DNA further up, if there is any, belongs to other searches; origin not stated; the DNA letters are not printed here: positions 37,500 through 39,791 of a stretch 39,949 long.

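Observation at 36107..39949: [FeFe]-hydrogenase gene followed directly by a hydrogenase-domain histidine kinase, a lone REC and a REC-kinase: candidate H2/redox-sensing multi-step phosphorelay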

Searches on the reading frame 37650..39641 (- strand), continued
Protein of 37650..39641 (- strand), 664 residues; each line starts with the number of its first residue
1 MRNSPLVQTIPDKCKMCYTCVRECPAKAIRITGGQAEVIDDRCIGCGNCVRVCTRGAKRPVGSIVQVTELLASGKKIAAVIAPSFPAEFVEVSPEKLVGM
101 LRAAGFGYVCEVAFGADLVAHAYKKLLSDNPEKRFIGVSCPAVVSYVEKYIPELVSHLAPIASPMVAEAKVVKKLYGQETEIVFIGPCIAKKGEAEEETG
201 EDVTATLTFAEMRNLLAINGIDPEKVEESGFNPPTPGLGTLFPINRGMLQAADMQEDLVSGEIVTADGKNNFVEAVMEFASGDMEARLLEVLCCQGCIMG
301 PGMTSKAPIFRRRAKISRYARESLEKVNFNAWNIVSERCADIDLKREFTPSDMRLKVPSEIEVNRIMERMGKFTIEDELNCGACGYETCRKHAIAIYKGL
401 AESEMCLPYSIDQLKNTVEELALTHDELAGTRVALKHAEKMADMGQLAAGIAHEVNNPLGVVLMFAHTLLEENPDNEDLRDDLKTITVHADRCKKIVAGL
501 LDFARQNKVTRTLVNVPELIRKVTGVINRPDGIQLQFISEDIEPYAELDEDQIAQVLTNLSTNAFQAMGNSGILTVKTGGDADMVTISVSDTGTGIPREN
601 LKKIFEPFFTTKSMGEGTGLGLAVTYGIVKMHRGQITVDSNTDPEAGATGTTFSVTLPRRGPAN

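Call 45: fold_search(model_id=the predicted structure, library=pdb)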
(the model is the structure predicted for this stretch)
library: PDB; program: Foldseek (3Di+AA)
matches with E <= 10: 861; with E <= 0.001: 420
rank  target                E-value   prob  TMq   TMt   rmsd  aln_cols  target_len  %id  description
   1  8zqd_A                2.8e-20  1.00  0.46  0.49   4.3       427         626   22  Anaerobically isolated active [FeFe]-hydrogenase CbA5H (released 2025-01-01)
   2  8a6t_A                3.1e-20  1.00  0.47  0.54   4.5       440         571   24  Cryo-EM structure of the electron bifurcating Fe-Fe hydrogenase HydABC complex from Thermoanaerobacter kivui in the re (released 2023-02-15)
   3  9gbu_A                1.7e-19  1.00  0.45  0.61   5.8       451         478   21  Desulfovibrio desulfuricans [FeFe]-hydrogenase variant with both subunits linked by a 13 amino acid linker peptide der (released 2025-08-13)
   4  9gbu_B                2.4e-19  1.00  0.46  0.61   5.8       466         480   21  Desulfovibrio desulfuricans [FeFe]-hydrogenase variant with both subunits linked by a 13 amino acid linker peptide der (released 2025-08-13)
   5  8ru6                  4.3e-19  1.00  0.44  0.59   5.0       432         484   22  Desulfovibrio desulfuricans [FeFe]-hydrogenase variant with both subunits linked by a 4 amino acid linker peptide derive (released 2025-02-12)
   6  7p8n_a                4.8e-19  1.00  0.45  0.46   4.5       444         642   24  TmHydABC- T. maritima hydrogenase with bridge closed (released 2022-09-14)
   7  9gnk                  5.9e-19  1.00  0.46  0.62   4.0       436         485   22  Desulfovibrio desulfuricans [FeFe]-hydrogenase variant with both subunits linked by a 13 amino acid linker peptide deriv (released 2025-09-24)
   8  9jfj_A                6.6e-19  1.00  0.24  0.64   7.7       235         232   36  Crystal structure of the cytoplasmic domain of ZraS in ADP-bound form (released 2025-03-26)
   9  9jfj_B                9.1e-19  1.00  0.23  0.64  11.1       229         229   37  Crystal structure of the cytoplasmic domain of ZraS in ADP-bound form (released 2025-03-26)
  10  8ryh                  1.7e-18  1.00  0.46  0.63   4.5       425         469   22  Desulfovibrio desulfuricans [FeFe]-hydrogenase variant with both subunits linked by a linker peptide derived from a grou (released 2025-02-19)
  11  9f46_B                2.7e-18  1.00  0.45  0.48   4.4       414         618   22  crystal structure of apo-[FeFe]-hydrogenase CbA5H from Clostridium beijerinckii (released 2024-12-18)
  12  7p5h_A                3.1e-18  1.00  0.45  0.53   4.7       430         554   25  TmHydABC- D2 map (released 2022-09-14)
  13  9f46_A                7.0e-18  1.00  0.44  0.47   5.3       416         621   21  crystal structure of apo-[FeFe]-hydrogenase CbA5H from Clostridium beijerinckii (released 2024-12-18)
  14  1hfe_L                7.3e-18  1.00  0.40  0.66   4.1       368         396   24  1.6 A RESOLUTION STRUCTURE OF THE FE-ONLY HYDROGENASE FROM DESULFOVIBRIO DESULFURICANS (released 1999-04-20)
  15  9jfj_C                1.3e-17  1.00  0.24  0.64   9.7       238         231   34  Crystal structure of the cytoplasmic domain of ZraS in ADP-bound form (released 2025-03-26)
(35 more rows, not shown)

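Call 49: search_protein_families(library=pfam, alignment_id=A3, max_evalue=0.00001)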
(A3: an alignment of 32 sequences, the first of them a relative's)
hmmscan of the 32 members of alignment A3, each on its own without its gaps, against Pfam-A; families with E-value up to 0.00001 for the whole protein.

A. member 1, L006:11568-12626:+ (353 aa): 1 family
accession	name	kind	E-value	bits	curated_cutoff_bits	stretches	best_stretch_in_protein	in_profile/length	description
PF04055.27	Radical_SAM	-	2.6e-22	80.2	29.5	1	43-205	1-165/166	Radical SAM superfamily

B. families by the number of members that match (of 32 scanned): 18 families
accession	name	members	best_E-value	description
PF04055.27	Radical_SAM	18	4.3e-23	Radical SAM superfamily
PF06968.18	BATS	5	3.1e-19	Biotin and Thiamin Synthesis associated domain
PF00248.27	Aldo_ket_red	2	1.5e-72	Aldo/keto reductase family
PF04041.19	Glyco_hydro_130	1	4.2e-62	beta-1,4-mannooligosaccharide phosphorylase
PF00180.25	Iso_dh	1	2.9e-53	Isocitrate/isopropylmalate dehydrogenase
PF13570.13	Beta-prop_ACSF4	1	1.1e-50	Beta-alanine-activating enzyme, beta-propeller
PF22309.2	HK-GC-Chemotax_sensor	1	2.2e-36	HK/GC/Chemotaxis protein-like, sensor domain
PF13360.13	PQQ_2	1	2.2e-24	Outer membrane protein assembly factor BamB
PF03781.23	FGE-sulfatase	1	6.2e-24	Sulfatase-modifying factor enzyme 1-like domain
PF00919.26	UPF0004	1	3.3e-23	Uncharacterized protein family UPF0004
PF00072.30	Response_reg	1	2e-19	Response regulator receiver domain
PF11949.14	DUF3466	1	1e-13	Protein of unknown function (DUF3466)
PF07589.16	PEP-CTERM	1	7.4e-10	PEP-CTERM motif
PF18693.7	TRAM_2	1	5.7e-09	TRAM domain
PF01011.28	PQQ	1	7.1e-08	Glucose/ethanol/alcohol dehydrogenase, beta-propeller domain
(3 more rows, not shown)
